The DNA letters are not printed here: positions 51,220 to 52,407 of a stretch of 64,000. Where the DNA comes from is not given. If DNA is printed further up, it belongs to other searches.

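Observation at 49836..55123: Four-gene catabolic module (PTE-like hydrolase, ThDP enzyme, class IV aminotransferase, CoA-acylating semialdehyde dehydrogenase) embedded in a glycan-utilisation locus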

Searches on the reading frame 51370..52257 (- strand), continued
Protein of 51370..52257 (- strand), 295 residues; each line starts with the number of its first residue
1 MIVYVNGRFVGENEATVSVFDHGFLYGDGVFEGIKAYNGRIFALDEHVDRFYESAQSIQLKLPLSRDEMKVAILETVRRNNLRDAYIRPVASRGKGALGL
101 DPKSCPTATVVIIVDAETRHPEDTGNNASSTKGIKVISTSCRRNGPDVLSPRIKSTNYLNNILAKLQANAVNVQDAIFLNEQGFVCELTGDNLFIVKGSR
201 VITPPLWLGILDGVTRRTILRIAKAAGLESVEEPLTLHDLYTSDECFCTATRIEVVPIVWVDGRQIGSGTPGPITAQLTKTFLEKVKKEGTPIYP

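Call 73: search_protein_families(library=ncbifam, proteins=[L096:2335-3756:+, L097:1003-2385:+, L091:1895-2911:+, L091:3848-4849:+, L091:4982-6034:+, L091:7792-8955:+, L096:1517-2314:+], max_evalue=1e-10)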
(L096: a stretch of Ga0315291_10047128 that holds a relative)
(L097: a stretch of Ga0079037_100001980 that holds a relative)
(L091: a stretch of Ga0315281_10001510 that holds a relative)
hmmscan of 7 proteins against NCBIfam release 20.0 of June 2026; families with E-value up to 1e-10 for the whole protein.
L096:2335-3756:+ (474 aa): 69 families (the best 25 are shown)
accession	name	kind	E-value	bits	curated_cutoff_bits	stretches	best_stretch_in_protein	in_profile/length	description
TIGR00713.1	hemL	equivalog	4.9e-109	364.8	527.3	1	38-449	2-411/423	glutamate-1-semialdehyde 2,1-aminomutase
NF000818.0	PRK00062.1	subfamily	3e-108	362.3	398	1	36-451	4-417/429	glutamate-1-semialdehyde 2,1-aminomutase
NF009055.0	PRK12389.1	equivalog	1.3e-86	290.9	637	1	35-430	3-395/431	glutamate-1-semialdehyde 2,1-aminomutase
NF041362.1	GntE_guanitoxin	equivalog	7.3e-82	275.2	525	1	34-431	4-404/426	guanitoxin biosynthesis PLP-dependent transaminase GntE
NF005453.0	PRK07046.1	subfamily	3.8e-56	190.6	425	1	26-461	18-451/453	transaminase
NF001864.0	PRK00615.1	equivalog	8.8e-54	182.7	706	1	40-418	9-384/433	glutamate-1-semialdehyde aminotransferase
NF004426.0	PRK05769.1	equivalog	5.8e-52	177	552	1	56-401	29-383/441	acetyl ornithine aminotransferase family protein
NF004856.0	PRK06209.1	equivalog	3.5e-51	174.1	486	1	36-454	9-409/450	glutamate-1-semialdehyde 2,1-aminomutase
NF005993.0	PRK08117.1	subfamily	1.4e-50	172.2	574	1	67-402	29-372/433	aspartate aminotransferase family protein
TIGR00707.1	argD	subfamily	3.9e-50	170.7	410.05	1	58-404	4-336/381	acetylornithine/succinylornithine family transaminase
NF002874.0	PRK03244.1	equivalog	4.8e-50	170.5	457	1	64-404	26-348/399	acetylornithine transaminase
TIGR01885.1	Orn_aminotrans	equivalog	4.5e-46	157.4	378.4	1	55-402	11-350/402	ornithine--oxo-acid transaminase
NF002797.0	PRK02936.1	equivalog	2.6e-44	151.5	496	2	209-400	144-330/385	acetylornithine transaminase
NF002325.0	PRK01278.1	subfamily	1.8e-43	148.7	372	1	58-400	8-339/395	acetylornithine transaminase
TIGR00700.1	GABAtrnsam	equivalog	2e-43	148.6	506.65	1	64-427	16-388/420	4-aminobutyrate--2-oxoglutarate transaminase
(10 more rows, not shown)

L097:1003-2385:+ (461 aa): 68 families (the best 25 are shown)
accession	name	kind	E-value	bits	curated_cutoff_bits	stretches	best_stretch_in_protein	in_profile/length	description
TIGR00713.1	hemL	equivalog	5.4e-109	364.7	527.3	1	25-436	2-411/423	glutamate-1-semialdehyde 2,1-aminomutase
NF000818.0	PRK00062.1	subfamily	7.5e-108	361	398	1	24-437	5-416/429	glutamate-1-semialdehyde 2,1-aminomutase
NF009055.0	PRK12389.1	equivalog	2.4e-85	286.7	637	1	22-418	3-396/431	glutamate-1-semialdehyde 2,1-aminomutase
NF041362.1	GntE_guanitoxin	equivalog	4.4e-81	272.6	525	1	22-418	5-404/426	guanitoxin biosynthesis PLP-dependent transaminase GntE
NF005453.0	PRK07046.1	subfamily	4.7e-56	190.3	425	1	15-448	20-451/453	transaminase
NF001864.0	PRK00615.1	equivalog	7.6e-55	186.2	706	1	24-415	6-394/433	glutamate-1-semialdehyde aminotransferase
NF004426.0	PRK05769.1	equivalog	6e-51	173.6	552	1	43-388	29-383/441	acetyl ornithine aminotransferase family protein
NF005993.0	PRK08117.1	subfamily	3.1e-49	167.8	574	1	54-389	29-372/433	aspartate aminotransferase family protein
NF004856.0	PRK06209.1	equivalog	3.6e-49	167.5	486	1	23-436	9-404/450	glutamate-1-semialdehyde 2,1-aminomutase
TIGR00707.1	argD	subfamily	6.2e-49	166.8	410.05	1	45-391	4-336/381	acetylornithine/succinylornithine family transaminase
NF002874.0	PRK03244.1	equivalog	1.1e-48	166.1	457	1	51-391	26-348/399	acetylornithine transaminase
TIGR01885.1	Orn_aminotrans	equivalog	3.3e-45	154.5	378.4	1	41-389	10-350/402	ornithine--oxo-acid transaminase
NF002797.0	PRK02936.1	equivalog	1.8e-43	148.8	496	2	197-387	145-330/385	acetylornithine transaminase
TIGR00700.1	GABAtrnsam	equivalog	4.1e-43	147.6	506.65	1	51-416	16-390/420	4-aminobutyrate--2-oxoglutarate transaminase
NF002325.0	PRK01278.1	subfamily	3.4e-42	144.5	372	1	45-387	8-339/395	acetylornithine transaminase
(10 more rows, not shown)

L091:1895-2911:+ (339 aa): 0 families

L091:3848-4849:+ (334 aa): 8 families
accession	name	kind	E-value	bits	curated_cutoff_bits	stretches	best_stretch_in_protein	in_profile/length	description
TIGR01179.1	galE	equivalog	4.3e-24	85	262.3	1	23-191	2-173/332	UDP-glucose 4-epimerase GalE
TIGR01181.1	dTDP_gluc_dehyt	equivalog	4.2e-21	75.4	365.1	1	23-322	2-309/321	dTDP-glucose 4,6-dehydratase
NF043036.1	ErythonDh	equivalog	3.1e-19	69.4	325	1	21-277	1-265/321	D-erythronate dehydrogenase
TIGR04180.1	EDH_00030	hypoth_equivalog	2.2e-17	63.1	475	1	23-278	1-256/297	NAD-dependent 4,6-dehydratase LegB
TIGR03466.1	HpnA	hypoth_equivalog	5.7e-14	51.7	367.65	1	22-276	2-244/327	hopanoid-associated sugar epimerase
NF007956.0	PRK10675.1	subfamily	2.8e-12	46.4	394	1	21-196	1-182/338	UDP-glucose 4-epimerase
NF042422.1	oxyalk_red_OleD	equivalog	1.2e-11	44.6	580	1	21-245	1-214/329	2-alkyl-3-oxoalkanoate reductase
TIGR01214.1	rmlD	equivalog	9.6e-11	41.3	224.05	0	23-245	2-196/285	dTDP-4-dehydrorhamnose reductase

L091:4982-6034:+ (351 aa): 6 families
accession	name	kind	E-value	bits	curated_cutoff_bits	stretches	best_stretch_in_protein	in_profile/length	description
NF009803.0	PRK13287.1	equivalog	7.1e-22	77.6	406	1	11-306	19-283/333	formamidase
NF040852.1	nitrile_Arch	equivalog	2.9e-19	69.2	500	1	48-288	34-243/262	nitrilase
TIGR03381.1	agmatine_aguB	equivalog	1.2e-18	67.5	410.25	1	91-308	75-278/279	N-carbamoylputrescine amidase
NF033621.1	de_GSH_amidase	exception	2.8e-17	63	355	1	107-236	85-200/260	deaminated glutathione amidase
NF009802.0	PRK13286.1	equivalog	4.6e-16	58.7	427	1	50-309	54-287/345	aliphatic amidase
NF043013.1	DeGluthAmidYersProt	equivalog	1e-15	57.6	500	1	106-291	89-261/278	deaminated glutathione amidase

L091:7792-8955:+ (388 aa): 2 families
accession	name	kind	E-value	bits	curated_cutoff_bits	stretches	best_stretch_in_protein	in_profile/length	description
TIGR03669.1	urea_ABC_arch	equivalog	1.2e-17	64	494.8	1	33-233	2-200/375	urea ABC transporter substrate-binding protein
TIGR03407.1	urea_ABC_UrtA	exception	1.6e-14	53.6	492.75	1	33-234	2-204/361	urea ABC transporter substrate-binding protein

L096:1517-2314:+ (266 aa): 223 families (the best 25 are shown)
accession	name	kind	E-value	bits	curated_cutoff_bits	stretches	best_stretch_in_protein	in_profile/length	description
NF005559.1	PRK07231.1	subfamily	1.4e-74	250.8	215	1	5-252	1-248/249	glucose 1-dehydrogenase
NF004198.0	PRK05653.1-3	equivalog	5.8e-71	238.8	296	1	6-251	5-246/248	3-oxoacyl-ACP reductase FabG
NF052558.1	MBtsdlDhBudC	equivalog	1.8e-69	234.1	270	1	7-251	2-241/250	meso-2,3-butanediol dehydrogenase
NF004791.0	PRK06138.1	equivalog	1.9e-69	233.8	312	1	5-253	2-251/252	SDR family oxidoreductase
NF053807.1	RhamDHLra1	equivalog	3.3e-69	233.4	400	1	6-255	2-251/252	L-rhamnose 1-dehydrogenase Lra1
NF005309.0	PRK06841.1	subfamily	3.5e-69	233.1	286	1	3-251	10-252/255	GolD/DthD family dehydrogenase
NF006070.0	PRK08213.1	subfamily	1.4e-66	224.7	279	1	5-252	9-257/259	gluconate 5-dehydrogenase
NF009466.0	PRK12826.1-2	subfamily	1.9e-66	224.1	222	1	8-253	3-246/248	3-oxoacyl-ACP reductase FabG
NF004818.0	PRK06172.1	equivalog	4.3e-66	222.8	336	1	5-252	4-251/253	SDR family oxidoreductase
NF006493.1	PRK08936.1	subfamily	4.7e-66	222.7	420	1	6-251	5-250/261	glucose-1-dehydrogenase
TIGR01830.1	3oxo_ACP_reduc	equivalog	6.9e-66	222.4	297.75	1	11-250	1-237/239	3-oxoacyl-[acyl-carrier-protein] reductase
TIGR01832.1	kduD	equivalog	1.9e-65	220.8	338.85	1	6-252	3-246/248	2-dehydro-3-deoxy-D-gluconate 5-dehydrogenase KduD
NF009384.0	PRK12743.1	equivalog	2.4e-64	217.1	264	1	8-252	6-248/258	SDR family oxidoreductase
NF004774.0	PRK06114.1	equivalog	5.5e-63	212.7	360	1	4-251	12-259/262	SDR family oxidoreductase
NF006528.0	PRK08993.1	subfamily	5.8e-63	212.7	430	1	4-252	6-251/253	2-dehydro-3-deoxy-D-gluconate 5-dehydrogenase KduD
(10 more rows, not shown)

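Call 77: search_protein_families(library=ncbifam, proteins=[L101:10846-12555:+, L101:12551-14224:+, L101:14245-14751:+, L101:14757-15746:+, L124:10904-12589:+, L124:12597-13073:+, L124:13135-14151:+, L091:69-1748:+], max_evalue=1e-40)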
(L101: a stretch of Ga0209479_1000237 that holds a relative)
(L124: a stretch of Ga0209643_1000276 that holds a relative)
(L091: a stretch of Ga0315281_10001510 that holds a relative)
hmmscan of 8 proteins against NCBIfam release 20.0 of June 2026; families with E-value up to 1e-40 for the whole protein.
L101:10846-12555:+ (570 aa): 8 families
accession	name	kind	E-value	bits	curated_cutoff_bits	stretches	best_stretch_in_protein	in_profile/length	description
NF002068.0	PRK00911.1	subfamily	1.4e-252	839.2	644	1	16-568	4-556/559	dihydroxy-acid dehydratase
TIGR00110.1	ilvD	equivalog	1.2e-238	793.1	618.15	1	30-568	1-542/543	dihydroxy-acid dehydratase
NF009103.0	PRK12448.1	equivalog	1.5e-183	611.4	710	2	16-372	3-368/616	dihydroxy-acid dehydratase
NF004784.0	PRK06131.1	subfamily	5.7e-156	520.3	539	1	23-567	18-560/576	dihydroxy-acid dehydratase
NF009559.0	PRK13016.1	equivalog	2.2e-143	478.6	882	1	23-565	18-559/578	L-arabinonate dehydratase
NF009560.0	PRK13017.1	subfamily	6.3e-139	463.9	684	1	31-568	28-576/595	dihydroxy-acid dehydratase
TIGR01196.1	edd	equivalog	2.2e-86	290.4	708.25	1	45-565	62-597/601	phosphogluconate dehydratase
TIGR03432.1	yjhG_yagF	hypoth_equivalog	3e-72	243.6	808.15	0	62-366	82-389/640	YjhG/YagF family D-xylonate dehydratase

L101:12551-14224:+ (558 aa): 47 families (the best 25 are shown)
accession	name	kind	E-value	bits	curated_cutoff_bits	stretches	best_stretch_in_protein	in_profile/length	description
NF004710.0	PRK06048.1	equivalog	2.7e-278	924.1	976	1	6-557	4-557/561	acetolactate synthase large subunit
TIGR00118.1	acolac_lg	equivalog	3e-262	871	538.35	1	10-557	1-554/557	biosynthetic-type acetolactate synthase large subunit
NF004919.0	PRK06276.1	equivalog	5.2e-242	804.3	866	1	10-557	1-557/582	acetolactate synthase large subunit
NF005651.0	PRK07418.1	subfamily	5.1e-238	791.3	942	1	5-558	14-580/617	acetolactate synthase large subunit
NF005228.0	PRK06725.1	equivalog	4.9e-234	777.8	991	1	6-556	12-564/571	acetolactate synthase large subunit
NF005824.0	PRK07710.1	equivalog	3.7e-233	775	976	1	3-558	10-569/573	acetolactate synthase large subunit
NF005860.0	PRK07789.1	equivalog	3.9e-226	752.1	881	1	4-552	28-593/615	acetolactate synthase large subunit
NF006581.0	PRK09107.1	equivalog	1.9e-223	743.1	974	1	4-557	5-573/595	acetolactate synthase 3 large subunit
NF006319.0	PRK08527.1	equivalog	2.8e-218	726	905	1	10-557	4-558/565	acetolactate synthase large subunit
NF005409.0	PRK06965.1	equivalog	4.2e-215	715.6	1035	1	5-557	16-581/587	acetolactate synthase 3 catalytic subunit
NF006524.0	PRK08978.1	equivalog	7.1e-213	707.8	738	1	10-557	1-544/548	acetolactate synthase 2 catalytic subunit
NF005058.0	PRK06466.1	equivalog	2.1e-207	690.2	951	1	8-556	2-566/574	acetolactate synthase 3 large subunit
NF006016.1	PRK08155.1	equivalog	1.2e-201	671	870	1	10-558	3-553/554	acetolactate synthase large subunit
NF006525.0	PRK08979.1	equivalog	2.6e-197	656.7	1084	1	8-556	2-564/572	acetolactate synthase 3 large subunit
NF005936.0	PRK07979.1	equivalog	2.1e-195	650.4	1080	1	8-556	2-566/574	acetolactate synthase 3 large subunit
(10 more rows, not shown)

L101:14245-14751:+ (169 aa): 2 families
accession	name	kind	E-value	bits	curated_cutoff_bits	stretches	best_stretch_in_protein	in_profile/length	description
NF008864.0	PRK11895.1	equivalog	1.3e-72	242.8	119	1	1-161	2-162/164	acetolactate synthase small subunit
TIGR00119.1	acolac_sm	equivalog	2.3e-66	222.6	56.9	1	1-157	1-157/158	acetolactate synthase small subunit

L101:14757-15746:+ (330 aa): 4 families
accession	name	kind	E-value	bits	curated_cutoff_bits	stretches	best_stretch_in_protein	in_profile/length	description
NF004017.0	PRK05479.1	equivalog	1.5e-170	566.4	336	1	1-329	1-329/337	ketol-acid reductoisomerase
NF009940.0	PRK13403.1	equivalog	2.6e-149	496.6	406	1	3-329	2-327/335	ketol-acid reductoisomerase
TIGR00465.1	ilvC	equivalog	2.4e-143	476.8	226.15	1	15-328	1-313/314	ketol-acid reductoisomerase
NF003557.0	PRK05225.1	equivalog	1.1e-56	192.4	713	0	11-202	31-228/491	ketol-acid reductoisomerase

L124:10904-12589:+ (562 aa): 49 families (the best 25 are shown)
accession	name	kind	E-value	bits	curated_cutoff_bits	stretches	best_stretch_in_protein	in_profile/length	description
TIGR00118.1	acolac_lg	equivalog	2.4e-243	808.6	538.35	1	8-560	1-554/557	biosynthetic-type acetolactate synthase large subunit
NF004710.0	PRK06048.1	equivalog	1e-235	783.5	976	1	4-560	4-557/561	acetolactate synthase large subunit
NF005824.0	PRK07710.1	equivalog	1.2e-223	743.6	976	1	5-560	14-568/573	acetolactate synthase large subunit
NF005228.0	PRK06725.1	equivalog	5.7e-221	734.6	991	1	8-561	16-566/571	acetolactate synthase large subunit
NF006524.0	PRK08978.1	equivalog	1.1e-218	726.9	738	1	9-560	2-544/548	acetolactate synthase 2 catalytic subunit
NF005651.0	PRK07418.1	subfamily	7.1e-217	721.4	942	1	6-560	17-579/617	acetolactate synthase large subunit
NF004919.0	PRK06276.1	equivalog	5.3e-214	711.8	866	1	8-560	1-557/582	acetolactate synthase large subunit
NF006319.0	PRK08527.1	equivalog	1.7e-213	710.2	905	1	8-561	4-559/565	acetolactate synthase large subunit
NF005860.0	PRK07789.1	equivalog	8.5e-213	708.1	881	1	6-556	32-594/615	acetolactate synthase large subunit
NF006581.0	PRK09107.1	equivalog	9.1e-203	674.8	974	1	5-561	8-574/595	acetolactate synthase 3 large subunit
NF005409.0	PRK06965.1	equivalog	4.6e-201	669.2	1035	1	3-561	16-582/587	acetolactate synthase 3 catalytic subunit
NF005584.0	PRK07282.1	equivalog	7.6e-199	661.9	970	1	7-560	9-560/566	acetolactate synthase large subunit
NF005058.0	PRK06466.1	equivalog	3e-196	653.3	951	1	8-559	4-566/574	acetolactate synthase 3 large subunit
NF006525.0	PRK08979.1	equivalog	4.8e-193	642.6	1084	1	8-560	4-565/572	acetolactate synthase 3 large subunit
NF005936.0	PRK07979.1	equivalog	6.5e-190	632.3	1080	1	8-560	4-567/574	acetolactate synthase 3 large subunit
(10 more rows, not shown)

L124:12597-13073:+ (159 aa): 2 families
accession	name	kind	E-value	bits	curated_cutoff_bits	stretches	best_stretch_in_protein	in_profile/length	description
NF008864.0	PRK11895.1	equivalog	2.4e-64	215.9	119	1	1-157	2-158/164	acetolactate synthase small subunit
TIGR00119.1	acolac_sm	equivalog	1e-61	207.5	56.9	1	3-157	3-157/158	acetolactate synthase small subunit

L124:13135-14151:+ (339 aa): 4 families
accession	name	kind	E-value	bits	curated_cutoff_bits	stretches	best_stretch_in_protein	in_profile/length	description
NF004017.0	PRK05479.1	equivalog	5.8e-172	571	336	1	8-338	1-331/337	ketol-acid reductoisomerase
NF009940.0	PRK13403.1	equivalog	3.3e-165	548.9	406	1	10-337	2-328/335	ketol-acid reductoisomerase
TIGR00465.1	ilvC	equivalog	3.7e-143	476.2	226.15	1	22-336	1-314/314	ketol-acid reductoisomerase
NF003557.0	PRK05225.1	equivalog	4e-62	210.4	713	1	14-208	27-227/491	ketol-acid reductoisomerase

L091:69-1748:+ (560 aa): 43 families (the best 25 are shown)
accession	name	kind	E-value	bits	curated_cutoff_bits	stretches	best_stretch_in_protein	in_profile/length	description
NF004919.0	PRK06276.1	equivalog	2.8e-105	352.8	866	1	40-554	39-549/582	acetolactate synthase large subunit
NF004772.0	PRK06112.1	subfamily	8.5e-105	351.2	673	1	3-547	14-563/578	acetolactate synthase catalytic subunit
TIGR00118.1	acolac_lg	equivalog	9.2e-102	341.3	538.35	1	3-547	1-538/557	biosynthetic-type acetolactate synthase large subunit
NF004710.0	PRK06048.1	equivalog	1.4e-92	310.9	976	1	2-547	7-541/561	acetolactate synthase large subunit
NF006187.0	PRK08322.1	equivalog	7.6e-86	288.7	509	1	39-544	39-529/548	acetolactate synthase large subunit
NF006052.0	PRK08199.1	subfamily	3.3e-85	286.5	539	1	3-547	8-541/559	thiamine pyrophosphate protein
NF005039.0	PRK06456.1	equivalog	2.3e-83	280.6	868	1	4-549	3-550/572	acetolactate synthase large subunit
NF005651.0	PRK07418.1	subfamily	4.9e-83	279.3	942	1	2-544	18-560/617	acetolactate synthase large subunit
NF006319.0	PRK08527.1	equivalog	1.5e-82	277.8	905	1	1-545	2-540/565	acetolactate synthase large subunit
NF008431.0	PRK11269.1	equivalog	2.1e-81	274.2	791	1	36-542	39-550/591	glyoxylate carboligase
NF006122.0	PRK08266.1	subfamily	3.5e-81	273.3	571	1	2-552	3-534/543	hypothetical protein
NF005860.0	PRK07789.1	equivalog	2.8e-80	270.3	881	1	2-543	33-578/615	acetolactate synthase large subunit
NF006016.1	PRK08155.1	equivalog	3.5e-80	270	870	1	39-548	41-537/554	acetolactate synthase large subunit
NF006524.0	PRK08978.1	equivalog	3.2e-79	266.7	738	1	3-552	1-532/548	acetolactate synthase 2 catalytic subunit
NF005824.0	PRK07710.1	equivalog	4.9e-77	259.6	976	1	35-543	50-548/573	acetolactate synthase large subunit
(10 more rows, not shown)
